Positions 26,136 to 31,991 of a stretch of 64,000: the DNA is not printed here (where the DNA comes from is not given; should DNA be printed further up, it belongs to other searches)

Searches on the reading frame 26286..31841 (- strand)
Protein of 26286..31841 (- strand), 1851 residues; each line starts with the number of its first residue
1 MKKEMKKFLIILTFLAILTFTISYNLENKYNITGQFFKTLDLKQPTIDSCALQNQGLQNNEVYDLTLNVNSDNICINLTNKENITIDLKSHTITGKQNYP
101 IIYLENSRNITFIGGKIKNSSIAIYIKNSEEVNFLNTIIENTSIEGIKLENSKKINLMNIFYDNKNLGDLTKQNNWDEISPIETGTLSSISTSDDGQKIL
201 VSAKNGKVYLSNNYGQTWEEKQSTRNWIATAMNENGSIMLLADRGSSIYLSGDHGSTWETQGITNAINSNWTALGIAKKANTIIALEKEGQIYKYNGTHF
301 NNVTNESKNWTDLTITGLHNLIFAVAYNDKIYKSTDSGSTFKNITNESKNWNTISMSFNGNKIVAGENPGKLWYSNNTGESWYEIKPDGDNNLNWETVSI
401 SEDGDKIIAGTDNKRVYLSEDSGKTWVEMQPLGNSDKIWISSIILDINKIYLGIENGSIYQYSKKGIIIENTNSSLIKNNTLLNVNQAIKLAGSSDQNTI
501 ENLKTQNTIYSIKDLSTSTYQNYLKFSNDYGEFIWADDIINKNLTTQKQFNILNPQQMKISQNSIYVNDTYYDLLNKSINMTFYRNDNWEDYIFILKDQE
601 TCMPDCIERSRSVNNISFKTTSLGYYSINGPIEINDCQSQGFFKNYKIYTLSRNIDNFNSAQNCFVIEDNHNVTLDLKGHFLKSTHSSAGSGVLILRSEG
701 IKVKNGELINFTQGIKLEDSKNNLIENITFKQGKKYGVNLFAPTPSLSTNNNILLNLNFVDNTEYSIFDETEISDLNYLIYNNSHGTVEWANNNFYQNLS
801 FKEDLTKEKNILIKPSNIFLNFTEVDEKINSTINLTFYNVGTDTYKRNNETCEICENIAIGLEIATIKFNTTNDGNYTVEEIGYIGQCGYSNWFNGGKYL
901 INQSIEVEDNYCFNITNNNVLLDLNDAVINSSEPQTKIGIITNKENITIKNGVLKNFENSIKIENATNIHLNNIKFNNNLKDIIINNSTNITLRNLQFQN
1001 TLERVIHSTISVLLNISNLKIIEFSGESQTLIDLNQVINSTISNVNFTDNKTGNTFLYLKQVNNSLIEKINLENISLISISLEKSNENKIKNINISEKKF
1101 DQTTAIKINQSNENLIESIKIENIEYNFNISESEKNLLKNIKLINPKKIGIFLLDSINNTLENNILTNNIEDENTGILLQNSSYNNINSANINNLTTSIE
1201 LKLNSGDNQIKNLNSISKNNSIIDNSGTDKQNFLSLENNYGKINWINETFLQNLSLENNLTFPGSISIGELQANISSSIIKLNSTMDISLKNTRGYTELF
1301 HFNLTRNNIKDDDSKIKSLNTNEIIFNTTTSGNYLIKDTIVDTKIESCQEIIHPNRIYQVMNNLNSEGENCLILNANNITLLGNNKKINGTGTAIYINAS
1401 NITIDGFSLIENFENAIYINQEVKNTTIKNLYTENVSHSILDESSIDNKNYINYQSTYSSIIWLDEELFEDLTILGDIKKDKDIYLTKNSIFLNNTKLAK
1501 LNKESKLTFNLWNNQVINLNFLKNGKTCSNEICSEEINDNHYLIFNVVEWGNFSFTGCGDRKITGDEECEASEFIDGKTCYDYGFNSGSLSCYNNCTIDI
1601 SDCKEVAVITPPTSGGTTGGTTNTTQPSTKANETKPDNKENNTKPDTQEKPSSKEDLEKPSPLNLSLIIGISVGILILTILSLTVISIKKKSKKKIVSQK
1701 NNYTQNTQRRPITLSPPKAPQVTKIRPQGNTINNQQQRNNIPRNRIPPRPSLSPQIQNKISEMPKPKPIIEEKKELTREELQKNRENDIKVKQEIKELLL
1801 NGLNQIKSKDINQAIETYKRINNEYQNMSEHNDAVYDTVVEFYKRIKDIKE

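Call 27: search_protein_families(library=pfam, proteins=[window:26286-31841:-], max_evalue=0.0001)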
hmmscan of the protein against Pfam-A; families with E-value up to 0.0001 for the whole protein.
window:26286-31841:- (1851 aa): 2 families
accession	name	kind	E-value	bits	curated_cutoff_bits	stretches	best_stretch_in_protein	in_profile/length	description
PF15902.12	Sortilin-Vps10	-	6.9e-16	58.5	33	2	330-556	2-223/446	Sortilin, neurotensin receptor 3,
PF13229.12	Beta_helix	-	1.7e-09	37.9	25.9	1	1035-1169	6-137/158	Right handed beta helix region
